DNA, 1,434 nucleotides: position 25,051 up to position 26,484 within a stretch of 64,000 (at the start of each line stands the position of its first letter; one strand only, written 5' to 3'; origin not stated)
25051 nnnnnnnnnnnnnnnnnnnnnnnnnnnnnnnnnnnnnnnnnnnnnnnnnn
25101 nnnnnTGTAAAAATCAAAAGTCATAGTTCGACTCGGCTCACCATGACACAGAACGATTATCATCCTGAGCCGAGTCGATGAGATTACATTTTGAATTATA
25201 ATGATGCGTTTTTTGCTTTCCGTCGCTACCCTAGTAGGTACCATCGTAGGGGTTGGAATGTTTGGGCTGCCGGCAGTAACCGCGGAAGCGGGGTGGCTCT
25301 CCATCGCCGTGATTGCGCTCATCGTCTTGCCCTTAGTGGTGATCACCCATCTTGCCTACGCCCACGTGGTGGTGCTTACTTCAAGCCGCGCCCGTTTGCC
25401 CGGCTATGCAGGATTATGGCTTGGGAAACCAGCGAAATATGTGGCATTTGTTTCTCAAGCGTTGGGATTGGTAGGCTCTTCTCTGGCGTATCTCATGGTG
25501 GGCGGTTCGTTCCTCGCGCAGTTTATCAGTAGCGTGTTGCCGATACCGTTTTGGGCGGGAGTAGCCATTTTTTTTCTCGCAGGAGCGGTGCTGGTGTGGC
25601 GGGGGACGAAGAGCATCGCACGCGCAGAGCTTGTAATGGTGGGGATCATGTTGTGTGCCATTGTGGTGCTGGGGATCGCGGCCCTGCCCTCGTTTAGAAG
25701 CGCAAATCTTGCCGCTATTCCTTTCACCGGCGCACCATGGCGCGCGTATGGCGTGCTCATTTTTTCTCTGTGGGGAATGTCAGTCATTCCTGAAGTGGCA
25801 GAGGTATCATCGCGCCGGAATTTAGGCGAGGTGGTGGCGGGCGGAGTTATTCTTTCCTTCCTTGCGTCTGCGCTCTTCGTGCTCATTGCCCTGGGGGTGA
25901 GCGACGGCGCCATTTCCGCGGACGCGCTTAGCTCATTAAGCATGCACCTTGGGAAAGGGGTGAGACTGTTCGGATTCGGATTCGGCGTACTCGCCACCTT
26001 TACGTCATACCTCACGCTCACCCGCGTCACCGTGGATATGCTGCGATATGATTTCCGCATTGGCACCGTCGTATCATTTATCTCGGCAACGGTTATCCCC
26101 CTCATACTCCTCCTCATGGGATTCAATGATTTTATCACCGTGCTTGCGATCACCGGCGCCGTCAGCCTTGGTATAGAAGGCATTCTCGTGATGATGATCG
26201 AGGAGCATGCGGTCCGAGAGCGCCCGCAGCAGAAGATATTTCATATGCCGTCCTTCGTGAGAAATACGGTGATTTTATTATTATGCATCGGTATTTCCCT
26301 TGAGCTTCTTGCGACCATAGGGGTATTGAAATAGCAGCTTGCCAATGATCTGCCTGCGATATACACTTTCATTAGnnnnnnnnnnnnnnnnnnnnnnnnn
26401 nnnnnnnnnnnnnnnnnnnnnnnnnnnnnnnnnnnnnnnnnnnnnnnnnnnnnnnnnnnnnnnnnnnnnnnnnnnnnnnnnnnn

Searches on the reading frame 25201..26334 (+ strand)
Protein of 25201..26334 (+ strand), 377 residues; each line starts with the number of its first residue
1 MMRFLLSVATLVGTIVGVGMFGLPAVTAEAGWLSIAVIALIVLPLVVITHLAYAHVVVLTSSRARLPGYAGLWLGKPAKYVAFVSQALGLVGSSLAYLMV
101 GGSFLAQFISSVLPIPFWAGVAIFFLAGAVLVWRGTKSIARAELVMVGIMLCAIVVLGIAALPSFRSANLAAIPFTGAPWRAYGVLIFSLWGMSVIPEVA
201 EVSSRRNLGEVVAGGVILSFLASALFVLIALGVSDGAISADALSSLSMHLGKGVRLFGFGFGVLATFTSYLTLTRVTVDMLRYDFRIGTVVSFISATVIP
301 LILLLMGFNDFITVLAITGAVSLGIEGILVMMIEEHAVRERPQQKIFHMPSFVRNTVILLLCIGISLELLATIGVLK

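Call 79: search_protein_families(library=pfam, proteins=[window:25201-26334:+], max_evalue=0.00001)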
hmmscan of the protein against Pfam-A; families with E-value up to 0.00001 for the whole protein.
window:25201-26334:+ (377 aa): 1 family
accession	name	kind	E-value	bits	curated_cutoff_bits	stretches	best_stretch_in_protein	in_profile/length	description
PF03222.19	Trp_Tyr_perm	-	5e-15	56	22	1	4-367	5-389/393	Tryptophan/tyrosine permease family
